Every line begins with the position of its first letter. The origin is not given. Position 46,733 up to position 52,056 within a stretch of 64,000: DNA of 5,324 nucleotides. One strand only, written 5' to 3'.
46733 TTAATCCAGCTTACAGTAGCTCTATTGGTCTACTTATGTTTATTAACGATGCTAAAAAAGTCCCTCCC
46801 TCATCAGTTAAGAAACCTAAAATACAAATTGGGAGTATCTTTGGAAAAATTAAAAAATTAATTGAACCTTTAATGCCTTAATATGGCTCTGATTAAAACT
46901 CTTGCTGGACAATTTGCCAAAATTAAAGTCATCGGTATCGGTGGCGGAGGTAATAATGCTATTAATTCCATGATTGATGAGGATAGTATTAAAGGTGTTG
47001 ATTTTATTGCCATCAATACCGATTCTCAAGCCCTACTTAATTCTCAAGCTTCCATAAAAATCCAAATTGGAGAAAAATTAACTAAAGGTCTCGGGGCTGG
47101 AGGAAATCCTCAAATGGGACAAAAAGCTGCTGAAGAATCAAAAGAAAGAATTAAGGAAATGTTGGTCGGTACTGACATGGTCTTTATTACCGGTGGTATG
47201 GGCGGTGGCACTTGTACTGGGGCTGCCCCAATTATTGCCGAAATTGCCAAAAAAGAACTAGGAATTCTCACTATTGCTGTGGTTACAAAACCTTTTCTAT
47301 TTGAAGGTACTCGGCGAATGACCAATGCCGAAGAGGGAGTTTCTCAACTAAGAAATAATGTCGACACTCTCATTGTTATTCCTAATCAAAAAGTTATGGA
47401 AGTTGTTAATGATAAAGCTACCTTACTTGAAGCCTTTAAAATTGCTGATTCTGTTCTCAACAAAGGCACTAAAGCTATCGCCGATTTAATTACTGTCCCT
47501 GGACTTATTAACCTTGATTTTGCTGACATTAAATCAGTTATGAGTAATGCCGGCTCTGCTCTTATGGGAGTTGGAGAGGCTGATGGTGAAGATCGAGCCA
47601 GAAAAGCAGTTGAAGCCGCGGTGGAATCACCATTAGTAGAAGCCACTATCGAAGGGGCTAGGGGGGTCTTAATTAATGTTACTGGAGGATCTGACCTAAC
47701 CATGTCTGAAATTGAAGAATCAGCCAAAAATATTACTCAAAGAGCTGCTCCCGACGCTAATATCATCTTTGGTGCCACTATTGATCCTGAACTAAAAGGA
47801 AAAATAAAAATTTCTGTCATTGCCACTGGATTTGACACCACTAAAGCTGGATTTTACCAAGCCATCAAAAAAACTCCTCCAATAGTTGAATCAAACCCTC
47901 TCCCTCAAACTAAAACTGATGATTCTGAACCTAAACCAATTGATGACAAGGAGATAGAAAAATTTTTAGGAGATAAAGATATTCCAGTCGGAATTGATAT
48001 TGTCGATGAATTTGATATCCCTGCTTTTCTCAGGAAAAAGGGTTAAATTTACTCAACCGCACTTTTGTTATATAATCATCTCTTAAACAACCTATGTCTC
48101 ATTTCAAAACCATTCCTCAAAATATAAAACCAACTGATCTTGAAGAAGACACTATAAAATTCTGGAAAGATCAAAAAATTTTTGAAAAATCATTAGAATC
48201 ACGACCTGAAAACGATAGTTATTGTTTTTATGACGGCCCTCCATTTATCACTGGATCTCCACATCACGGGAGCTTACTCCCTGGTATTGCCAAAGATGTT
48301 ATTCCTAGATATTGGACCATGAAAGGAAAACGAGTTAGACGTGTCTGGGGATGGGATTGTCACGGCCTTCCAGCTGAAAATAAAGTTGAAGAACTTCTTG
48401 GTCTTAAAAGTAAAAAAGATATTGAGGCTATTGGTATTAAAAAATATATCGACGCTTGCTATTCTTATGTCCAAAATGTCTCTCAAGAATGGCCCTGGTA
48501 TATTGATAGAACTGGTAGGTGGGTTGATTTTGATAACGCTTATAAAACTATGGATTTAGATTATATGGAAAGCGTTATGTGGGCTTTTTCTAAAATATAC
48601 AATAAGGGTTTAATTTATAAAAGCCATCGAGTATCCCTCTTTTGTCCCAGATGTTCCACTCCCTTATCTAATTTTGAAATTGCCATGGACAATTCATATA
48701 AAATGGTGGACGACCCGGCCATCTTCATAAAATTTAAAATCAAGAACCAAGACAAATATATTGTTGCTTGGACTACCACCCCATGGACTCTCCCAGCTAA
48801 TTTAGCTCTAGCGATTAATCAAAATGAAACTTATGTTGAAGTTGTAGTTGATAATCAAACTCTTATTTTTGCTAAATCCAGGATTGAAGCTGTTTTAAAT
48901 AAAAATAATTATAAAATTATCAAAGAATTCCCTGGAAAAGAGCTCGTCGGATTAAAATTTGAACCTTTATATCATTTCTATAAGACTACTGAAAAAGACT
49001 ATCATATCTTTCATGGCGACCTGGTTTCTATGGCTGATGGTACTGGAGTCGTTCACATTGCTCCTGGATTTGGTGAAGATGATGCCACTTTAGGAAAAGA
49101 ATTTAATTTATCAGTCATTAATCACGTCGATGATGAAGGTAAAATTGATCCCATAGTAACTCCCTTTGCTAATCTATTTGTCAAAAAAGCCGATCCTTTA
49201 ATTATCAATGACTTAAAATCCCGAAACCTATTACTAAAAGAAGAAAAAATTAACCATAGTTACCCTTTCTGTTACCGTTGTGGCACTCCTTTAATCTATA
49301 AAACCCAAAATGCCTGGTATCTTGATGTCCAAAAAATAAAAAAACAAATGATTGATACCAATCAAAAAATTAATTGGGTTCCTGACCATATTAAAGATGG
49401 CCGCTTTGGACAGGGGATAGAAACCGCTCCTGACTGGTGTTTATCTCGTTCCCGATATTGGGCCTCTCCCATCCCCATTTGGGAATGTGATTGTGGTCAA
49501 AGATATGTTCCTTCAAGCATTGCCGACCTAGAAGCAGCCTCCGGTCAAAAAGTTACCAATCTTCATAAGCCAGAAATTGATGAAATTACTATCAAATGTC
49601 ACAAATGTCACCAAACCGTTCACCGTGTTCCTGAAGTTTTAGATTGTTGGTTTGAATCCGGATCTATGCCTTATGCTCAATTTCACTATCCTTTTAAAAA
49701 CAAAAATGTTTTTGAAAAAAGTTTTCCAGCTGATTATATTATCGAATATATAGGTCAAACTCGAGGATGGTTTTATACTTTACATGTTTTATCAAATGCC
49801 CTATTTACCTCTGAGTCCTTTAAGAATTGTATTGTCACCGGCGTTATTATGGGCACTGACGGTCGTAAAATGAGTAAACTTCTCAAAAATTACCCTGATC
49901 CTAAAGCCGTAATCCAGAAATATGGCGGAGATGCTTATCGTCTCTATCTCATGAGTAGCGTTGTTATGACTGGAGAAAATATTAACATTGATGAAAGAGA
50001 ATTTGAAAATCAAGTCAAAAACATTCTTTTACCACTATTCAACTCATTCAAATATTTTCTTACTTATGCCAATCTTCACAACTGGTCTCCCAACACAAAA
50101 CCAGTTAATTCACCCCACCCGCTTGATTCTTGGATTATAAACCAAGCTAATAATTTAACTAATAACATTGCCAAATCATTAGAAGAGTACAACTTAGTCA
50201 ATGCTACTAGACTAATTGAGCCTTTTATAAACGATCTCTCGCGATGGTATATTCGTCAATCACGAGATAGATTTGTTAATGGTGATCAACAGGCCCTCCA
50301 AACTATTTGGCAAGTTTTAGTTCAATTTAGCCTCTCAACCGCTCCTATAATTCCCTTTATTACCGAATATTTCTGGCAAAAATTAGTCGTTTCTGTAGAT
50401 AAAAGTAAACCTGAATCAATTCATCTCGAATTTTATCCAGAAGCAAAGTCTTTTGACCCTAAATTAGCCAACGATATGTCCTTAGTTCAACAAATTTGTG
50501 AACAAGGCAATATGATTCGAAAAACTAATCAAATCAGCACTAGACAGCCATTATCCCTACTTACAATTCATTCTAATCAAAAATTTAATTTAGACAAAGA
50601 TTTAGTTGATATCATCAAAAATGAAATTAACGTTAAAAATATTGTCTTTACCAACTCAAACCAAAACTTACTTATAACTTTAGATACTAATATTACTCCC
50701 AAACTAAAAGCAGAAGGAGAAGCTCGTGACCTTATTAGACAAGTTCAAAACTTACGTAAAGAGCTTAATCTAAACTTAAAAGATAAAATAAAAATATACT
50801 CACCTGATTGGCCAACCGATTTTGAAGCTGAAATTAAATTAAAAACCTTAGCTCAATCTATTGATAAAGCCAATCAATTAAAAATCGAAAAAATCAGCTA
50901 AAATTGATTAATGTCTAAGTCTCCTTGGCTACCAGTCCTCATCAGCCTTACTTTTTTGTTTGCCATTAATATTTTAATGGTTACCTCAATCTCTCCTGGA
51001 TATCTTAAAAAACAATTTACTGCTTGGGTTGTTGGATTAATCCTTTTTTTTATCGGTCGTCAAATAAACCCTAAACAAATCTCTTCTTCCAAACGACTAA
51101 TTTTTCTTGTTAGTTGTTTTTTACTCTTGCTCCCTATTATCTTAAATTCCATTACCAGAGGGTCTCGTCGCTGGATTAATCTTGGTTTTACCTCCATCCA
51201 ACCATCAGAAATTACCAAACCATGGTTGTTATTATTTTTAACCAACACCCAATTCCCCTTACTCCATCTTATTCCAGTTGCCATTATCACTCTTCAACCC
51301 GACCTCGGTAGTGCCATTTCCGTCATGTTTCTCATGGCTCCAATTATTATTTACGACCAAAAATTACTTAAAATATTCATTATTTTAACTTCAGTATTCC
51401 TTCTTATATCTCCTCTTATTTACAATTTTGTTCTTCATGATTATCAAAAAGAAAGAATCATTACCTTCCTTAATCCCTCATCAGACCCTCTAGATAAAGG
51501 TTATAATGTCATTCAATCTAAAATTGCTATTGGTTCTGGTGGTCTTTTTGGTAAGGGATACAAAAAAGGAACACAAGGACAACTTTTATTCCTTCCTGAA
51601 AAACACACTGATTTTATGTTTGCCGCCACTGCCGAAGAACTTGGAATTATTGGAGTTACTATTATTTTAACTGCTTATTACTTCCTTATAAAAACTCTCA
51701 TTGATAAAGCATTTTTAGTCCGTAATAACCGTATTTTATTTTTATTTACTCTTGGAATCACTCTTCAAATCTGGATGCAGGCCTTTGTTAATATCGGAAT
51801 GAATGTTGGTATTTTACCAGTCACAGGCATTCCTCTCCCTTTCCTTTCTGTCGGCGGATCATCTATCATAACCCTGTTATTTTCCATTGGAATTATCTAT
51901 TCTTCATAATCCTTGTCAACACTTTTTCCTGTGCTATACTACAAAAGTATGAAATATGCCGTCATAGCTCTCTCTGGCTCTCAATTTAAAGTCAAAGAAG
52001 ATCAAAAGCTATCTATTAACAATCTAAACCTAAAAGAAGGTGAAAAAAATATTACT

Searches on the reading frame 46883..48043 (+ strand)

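Call 30: search_protein_families(library=pfam, proteins=[window:46883-48043:+], max_evalue=0.001)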
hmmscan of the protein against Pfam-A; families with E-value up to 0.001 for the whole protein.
window:46883-48043:+ (387 aa): 2 families
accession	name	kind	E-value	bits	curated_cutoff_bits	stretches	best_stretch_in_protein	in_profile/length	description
PF00091.31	Tubulin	-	1.8e-51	175.6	33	1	13-175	1-189/190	Tubulin/FtsZ family, GTPase domain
PF12327.13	FtsZ_C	-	1.3e-36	125.2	27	1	224-318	1-95/95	FtsZ family, C-terminal domain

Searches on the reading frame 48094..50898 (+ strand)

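Call 30: search_protein_families(library=pfam, proteins=[window:48094-50898:+], max_evalue=0.001)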
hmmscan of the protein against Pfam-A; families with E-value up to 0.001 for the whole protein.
window:48094-50898:+ (935 aa): 4 families
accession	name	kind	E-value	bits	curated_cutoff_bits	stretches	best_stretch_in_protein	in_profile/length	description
PF00133.28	tRNA-synt_1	-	6.6e-125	417.5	22.7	1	21-629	3-412/414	tRNA synthetases class I (I, L, M and V)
PF08264.19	Anticodon_1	-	5.7e-26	91.6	25.1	1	678-822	1-146/148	Anticodon-binding domain of tRNA ligase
PF19302.4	DUF5915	-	2.3e-17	63.6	27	1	769-928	16-175/195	Domain of unknown function (DUF5915)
PF09334.17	tRNA-synt_1g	-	1.3e-15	57.6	20.1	1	50-196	8-135/391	tRNA synthetases class I (M)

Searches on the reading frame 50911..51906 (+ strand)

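Call 34: search_protein_families(library=pfam, proteins=[window:50911-51906:+], max_evalue=0.0001)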
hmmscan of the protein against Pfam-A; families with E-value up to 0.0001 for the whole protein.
window:50911-51906:+ (332 aa): 1 family
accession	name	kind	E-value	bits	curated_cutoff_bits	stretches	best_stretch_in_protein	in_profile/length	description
PF01098.24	FTSW_RODA_SPOVE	-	1.4e-79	268.2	26.4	1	30-330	36-348/356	Cell cycle protein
